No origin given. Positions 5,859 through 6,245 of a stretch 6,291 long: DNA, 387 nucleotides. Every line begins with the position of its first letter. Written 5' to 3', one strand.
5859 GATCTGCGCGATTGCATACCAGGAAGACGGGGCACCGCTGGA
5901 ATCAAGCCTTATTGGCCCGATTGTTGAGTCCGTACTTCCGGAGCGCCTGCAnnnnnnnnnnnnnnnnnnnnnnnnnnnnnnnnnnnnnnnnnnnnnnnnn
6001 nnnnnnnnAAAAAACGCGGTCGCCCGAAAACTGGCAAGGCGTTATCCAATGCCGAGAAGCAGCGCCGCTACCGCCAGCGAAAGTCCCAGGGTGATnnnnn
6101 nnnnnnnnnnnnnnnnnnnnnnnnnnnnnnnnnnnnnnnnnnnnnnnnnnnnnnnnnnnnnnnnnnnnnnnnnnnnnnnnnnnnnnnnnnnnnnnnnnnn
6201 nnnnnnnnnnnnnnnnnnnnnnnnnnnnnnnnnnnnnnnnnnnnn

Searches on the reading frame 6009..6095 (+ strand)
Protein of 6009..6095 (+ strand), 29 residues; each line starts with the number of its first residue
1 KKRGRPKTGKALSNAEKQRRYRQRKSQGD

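Call 48: search_solved_structures(query=A4, max_evalue=10, show_alignments=5)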
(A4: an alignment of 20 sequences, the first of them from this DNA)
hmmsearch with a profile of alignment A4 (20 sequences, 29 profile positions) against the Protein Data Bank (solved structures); distinct sequences matched with E-value up to 10: 5.
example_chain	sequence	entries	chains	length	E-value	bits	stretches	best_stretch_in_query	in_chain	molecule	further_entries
3sjd_D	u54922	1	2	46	0.23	14.1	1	9-27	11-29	Golgi to ER traffic protein 2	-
7lcc_A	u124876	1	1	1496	0.37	13.4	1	13-28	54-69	Helraiser K1068Q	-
1x2i_A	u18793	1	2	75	1.4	11.6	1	10-20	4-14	Hef helicase/nuclease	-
3gx0_A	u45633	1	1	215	1.9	11.1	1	3-12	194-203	GST-like protein yfcG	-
5hfk_A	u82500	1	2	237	2.4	10.8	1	3-12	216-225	Disulfide-bond oxidoreductase YfcG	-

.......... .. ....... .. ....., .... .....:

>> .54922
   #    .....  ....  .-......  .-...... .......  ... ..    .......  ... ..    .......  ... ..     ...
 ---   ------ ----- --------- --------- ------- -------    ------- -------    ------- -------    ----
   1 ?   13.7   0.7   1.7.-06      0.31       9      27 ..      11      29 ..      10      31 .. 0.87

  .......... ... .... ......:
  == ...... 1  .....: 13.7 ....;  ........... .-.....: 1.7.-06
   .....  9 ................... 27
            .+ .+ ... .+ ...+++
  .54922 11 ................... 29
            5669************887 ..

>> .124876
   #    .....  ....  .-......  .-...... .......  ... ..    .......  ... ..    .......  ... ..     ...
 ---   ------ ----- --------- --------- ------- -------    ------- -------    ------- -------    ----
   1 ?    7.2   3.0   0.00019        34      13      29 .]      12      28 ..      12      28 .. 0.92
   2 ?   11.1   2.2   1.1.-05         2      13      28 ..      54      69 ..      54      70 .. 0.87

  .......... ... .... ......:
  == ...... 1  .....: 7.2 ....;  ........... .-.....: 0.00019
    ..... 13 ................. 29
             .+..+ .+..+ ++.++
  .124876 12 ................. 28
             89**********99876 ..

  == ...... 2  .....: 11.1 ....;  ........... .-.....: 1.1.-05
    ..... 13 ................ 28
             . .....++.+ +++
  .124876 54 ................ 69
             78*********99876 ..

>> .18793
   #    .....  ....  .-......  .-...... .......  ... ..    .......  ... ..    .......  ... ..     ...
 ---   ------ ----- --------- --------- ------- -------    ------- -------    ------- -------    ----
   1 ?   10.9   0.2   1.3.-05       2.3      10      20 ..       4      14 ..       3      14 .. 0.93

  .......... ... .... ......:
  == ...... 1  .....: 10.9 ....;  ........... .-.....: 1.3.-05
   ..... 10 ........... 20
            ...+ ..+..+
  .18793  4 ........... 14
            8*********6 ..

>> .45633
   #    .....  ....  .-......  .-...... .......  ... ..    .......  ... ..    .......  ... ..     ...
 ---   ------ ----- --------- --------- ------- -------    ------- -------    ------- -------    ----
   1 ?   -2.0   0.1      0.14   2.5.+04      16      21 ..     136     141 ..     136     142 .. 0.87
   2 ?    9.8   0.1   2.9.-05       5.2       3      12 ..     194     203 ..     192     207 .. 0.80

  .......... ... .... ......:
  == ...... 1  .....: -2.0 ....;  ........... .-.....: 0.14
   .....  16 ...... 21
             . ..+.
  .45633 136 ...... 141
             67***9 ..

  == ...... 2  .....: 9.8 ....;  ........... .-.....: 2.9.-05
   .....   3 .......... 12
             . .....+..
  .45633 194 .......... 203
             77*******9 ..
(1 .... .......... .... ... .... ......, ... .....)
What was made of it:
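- On bZIP transcription factors: The basic-region-only profile finds no bZIP (call 48).
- Closest known: Eukaryotic bZIP factors, especially the Pap1/YAP subfamily. Different: A profile of the basic region alone finds no bZIP (call 48).
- Tried and rejected: It gave only insignificant matches, including the N-terminus of the Helraiser transposase (call 48).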
